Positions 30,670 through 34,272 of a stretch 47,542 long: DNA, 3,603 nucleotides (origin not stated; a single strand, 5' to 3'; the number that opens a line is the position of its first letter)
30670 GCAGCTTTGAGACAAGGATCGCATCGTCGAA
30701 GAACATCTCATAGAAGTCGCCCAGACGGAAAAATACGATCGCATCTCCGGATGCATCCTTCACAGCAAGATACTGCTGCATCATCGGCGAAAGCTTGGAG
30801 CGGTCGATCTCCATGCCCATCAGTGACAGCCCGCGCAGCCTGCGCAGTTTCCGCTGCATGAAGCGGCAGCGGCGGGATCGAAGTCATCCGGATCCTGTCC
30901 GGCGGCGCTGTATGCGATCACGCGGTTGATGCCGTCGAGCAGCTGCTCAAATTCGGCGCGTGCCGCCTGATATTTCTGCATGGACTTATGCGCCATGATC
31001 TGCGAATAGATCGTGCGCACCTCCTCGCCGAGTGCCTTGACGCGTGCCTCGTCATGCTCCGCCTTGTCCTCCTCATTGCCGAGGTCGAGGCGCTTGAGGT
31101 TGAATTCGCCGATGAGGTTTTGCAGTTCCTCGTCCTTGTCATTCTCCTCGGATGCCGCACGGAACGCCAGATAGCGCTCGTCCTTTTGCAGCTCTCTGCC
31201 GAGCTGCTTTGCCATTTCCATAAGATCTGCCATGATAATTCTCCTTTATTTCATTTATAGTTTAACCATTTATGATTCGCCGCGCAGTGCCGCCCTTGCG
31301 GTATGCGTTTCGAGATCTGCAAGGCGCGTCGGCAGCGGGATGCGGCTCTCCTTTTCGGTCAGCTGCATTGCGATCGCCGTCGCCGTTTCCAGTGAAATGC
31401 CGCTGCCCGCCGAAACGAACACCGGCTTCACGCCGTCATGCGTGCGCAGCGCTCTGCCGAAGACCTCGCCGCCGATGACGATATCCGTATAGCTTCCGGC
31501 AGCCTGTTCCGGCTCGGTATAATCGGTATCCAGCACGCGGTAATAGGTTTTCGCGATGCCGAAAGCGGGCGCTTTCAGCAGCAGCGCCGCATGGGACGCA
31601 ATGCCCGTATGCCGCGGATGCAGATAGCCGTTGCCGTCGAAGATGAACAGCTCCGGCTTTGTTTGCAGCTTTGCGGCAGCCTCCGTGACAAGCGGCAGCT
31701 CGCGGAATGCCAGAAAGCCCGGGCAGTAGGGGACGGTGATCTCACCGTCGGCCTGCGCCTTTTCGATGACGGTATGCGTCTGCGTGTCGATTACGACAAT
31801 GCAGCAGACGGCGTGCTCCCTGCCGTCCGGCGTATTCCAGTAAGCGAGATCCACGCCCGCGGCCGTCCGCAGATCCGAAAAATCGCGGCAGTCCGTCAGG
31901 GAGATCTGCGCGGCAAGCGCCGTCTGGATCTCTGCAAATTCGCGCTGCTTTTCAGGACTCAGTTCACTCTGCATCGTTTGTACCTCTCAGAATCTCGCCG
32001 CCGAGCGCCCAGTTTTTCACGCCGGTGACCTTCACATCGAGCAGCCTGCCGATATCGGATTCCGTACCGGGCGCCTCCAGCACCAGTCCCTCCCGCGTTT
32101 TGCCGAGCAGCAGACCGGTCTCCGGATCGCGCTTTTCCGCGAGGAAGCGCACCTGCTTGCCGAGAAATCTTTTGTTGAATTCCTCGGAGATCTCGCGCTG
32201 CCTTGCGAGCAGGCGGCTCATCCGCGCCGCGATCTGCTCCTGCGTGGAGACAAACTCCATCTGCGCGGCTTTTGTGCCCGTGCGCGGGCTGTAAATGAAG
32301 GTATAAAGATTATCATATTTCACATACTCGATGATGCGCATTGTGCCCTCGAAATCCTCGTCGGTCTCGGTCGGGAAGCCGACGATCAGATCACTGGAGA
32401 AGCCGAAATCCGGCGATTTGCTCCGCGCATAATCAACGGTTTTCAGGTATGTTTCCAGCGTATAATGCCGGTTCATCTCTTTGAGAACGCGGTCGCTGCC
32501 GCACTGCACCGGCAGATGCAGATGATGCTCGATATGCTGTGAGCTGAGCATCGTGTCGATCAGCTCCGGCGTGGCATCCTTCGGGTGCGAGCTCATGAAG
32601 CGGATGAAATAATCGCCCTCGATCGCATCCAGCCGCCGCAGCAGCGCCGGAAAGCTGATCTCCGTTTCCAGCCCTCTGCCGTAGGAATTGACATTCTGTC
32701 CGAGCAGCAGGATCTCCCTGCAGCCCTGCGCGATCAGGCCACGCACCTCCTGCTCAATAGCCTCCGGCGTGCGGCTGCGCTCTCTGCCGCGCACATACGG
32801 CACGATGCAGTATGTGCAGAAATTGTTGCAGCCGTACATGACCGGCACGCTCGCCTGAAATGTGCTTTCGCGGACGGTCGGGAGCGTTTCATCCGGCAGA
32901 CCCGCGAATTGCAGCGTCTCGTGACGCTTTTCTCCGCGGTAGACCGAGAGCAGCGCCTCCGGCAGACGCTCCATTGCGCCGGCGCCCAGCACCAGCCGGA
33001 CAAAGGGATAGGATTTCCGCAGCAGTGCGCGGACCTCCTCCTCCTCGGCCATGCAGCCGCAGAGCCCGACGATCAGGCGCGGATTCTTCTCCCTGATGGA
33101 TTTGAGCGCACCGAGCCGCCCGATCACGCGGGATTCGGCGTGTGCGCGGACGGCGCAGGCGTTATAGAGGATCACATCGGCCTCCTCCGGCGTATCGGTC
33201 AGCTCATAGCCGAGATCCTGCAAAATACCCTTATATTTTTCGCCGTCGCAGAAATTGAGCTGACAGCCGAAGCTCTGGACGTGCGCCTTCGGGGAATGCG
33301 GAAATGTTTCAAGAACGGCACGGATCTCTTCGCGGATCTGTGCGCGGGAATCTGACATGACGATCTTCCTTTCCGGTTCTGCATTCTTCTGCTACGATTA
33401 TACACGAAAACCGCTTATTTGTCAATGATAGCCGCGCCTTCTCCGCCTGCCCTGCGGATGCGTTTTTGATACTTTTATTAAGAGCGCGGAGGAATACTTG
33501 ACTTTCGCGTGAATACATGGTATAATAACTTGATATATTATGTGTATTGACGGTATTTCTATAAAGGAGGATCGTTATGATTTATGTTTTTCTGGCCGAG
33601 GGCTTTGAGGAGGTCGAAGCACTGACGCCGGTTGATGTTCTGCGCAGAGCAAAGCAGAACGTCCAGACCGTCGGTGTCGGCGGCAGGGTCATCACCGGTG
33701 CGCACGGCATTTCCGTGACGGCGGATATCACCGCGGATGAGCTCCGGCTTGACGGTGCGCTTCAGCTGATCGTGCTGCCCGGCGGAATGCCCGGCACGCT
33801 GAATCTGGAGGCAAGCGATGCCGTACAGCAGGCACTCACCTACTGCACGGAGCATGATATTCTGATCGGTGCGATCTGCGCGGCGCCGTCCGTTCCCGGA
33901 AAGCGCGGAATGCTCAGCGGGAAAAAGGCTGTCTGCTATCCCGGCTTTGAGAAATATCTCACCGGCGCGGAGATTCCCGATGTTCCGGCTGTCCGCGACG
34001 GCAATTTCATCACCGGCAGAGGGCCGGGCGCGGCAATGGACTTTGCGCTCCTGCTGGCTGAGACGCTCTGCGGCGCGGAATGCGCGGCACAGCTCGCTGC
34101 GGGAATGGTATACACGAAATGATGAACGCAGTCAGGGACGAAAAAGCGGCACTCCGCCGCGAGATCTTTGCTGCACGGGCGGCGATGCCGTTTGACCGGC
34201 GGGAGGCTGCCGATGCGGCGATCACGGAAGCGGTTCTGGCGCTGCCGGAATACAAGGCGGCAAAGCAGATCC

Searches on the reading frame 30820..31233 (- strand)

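Call 61: search_protein_families(library=pfam, proteins=[window:30820-31233:-], max_evalue=0.001)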
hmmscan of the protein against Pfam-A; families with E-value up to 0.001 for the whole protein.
window:30820-31233:- (137 aa): 1 family
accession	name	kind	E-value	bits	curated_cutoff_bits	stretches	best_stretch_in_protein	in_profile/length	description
PF06133.16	Com_YlbF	-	8.9e-19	68.4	23.9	1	5-108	2-102/105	Control of competence regulator ComK, YlbF/YmcA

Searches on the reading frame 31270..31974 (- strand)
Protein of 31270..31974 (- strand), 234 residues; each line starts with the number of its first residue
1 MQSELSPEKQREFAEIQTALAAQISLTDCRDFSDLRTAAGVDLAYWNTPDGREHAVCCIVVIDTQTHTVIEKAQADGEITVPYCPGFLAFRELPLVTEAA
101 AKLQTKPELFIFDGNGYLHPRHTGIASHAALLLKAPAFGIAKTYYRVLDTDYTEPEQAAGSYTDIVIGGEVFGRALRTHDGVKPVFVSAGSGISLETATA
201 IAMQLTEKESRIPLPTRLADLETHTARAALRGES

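Call 61: search_protein_families(library=pfam, proteins=[window:31270-31974:-], max_evalue=0.001)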
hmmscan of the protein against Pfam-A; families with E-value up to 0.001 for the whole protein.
window:31270-31974:- (234 aa): 1 family
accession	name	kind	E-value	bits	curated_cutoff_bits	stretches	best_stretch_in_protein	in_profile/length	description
PF04493.20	Endonuclease_5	-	4.3e-61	206.5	23.4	1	20-220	3-197/198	Endonuclease V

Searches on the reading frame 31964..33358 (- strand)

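Call 61: search_protein_families(library=pfam, proteins=[window:31964-33358:-], max_evalue=0.001)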
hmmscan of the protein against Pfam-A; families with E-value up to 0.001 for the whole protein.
window:31964-33358:- (464 aa): 3 families
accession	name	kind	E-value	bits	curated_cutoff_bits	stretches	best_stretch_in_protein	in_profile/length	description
PF04055.27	Radical_SAM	-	2.2e-28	99.9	29.5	1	172-341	2-164/166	Radical SAM superfamily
PF00919.26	UPF0004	-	2.3e-23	82.5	27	1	24-125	1-98/98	Uncharacterized protein family UPF0004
PF01938.26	TRAM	-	0.00021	21.5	21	1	397-457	2-61/61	TRAM domain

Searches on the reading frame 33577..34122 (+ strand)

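Call 61: search_protein_families(library=pfam, proteins=[window:33577-34122:+], max_evalue=0.001)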
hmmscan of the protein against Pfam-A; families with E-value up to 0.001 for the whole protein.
window:33577-34122:+ (181 aa): 1 family
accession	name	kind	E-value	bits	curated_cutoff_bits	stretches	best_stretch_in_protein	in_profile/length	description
PF01965.30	DJ-1_PfpI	-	1.4e-37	129.5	26.6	1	2-162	3-164/165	DJ-1/PfpI family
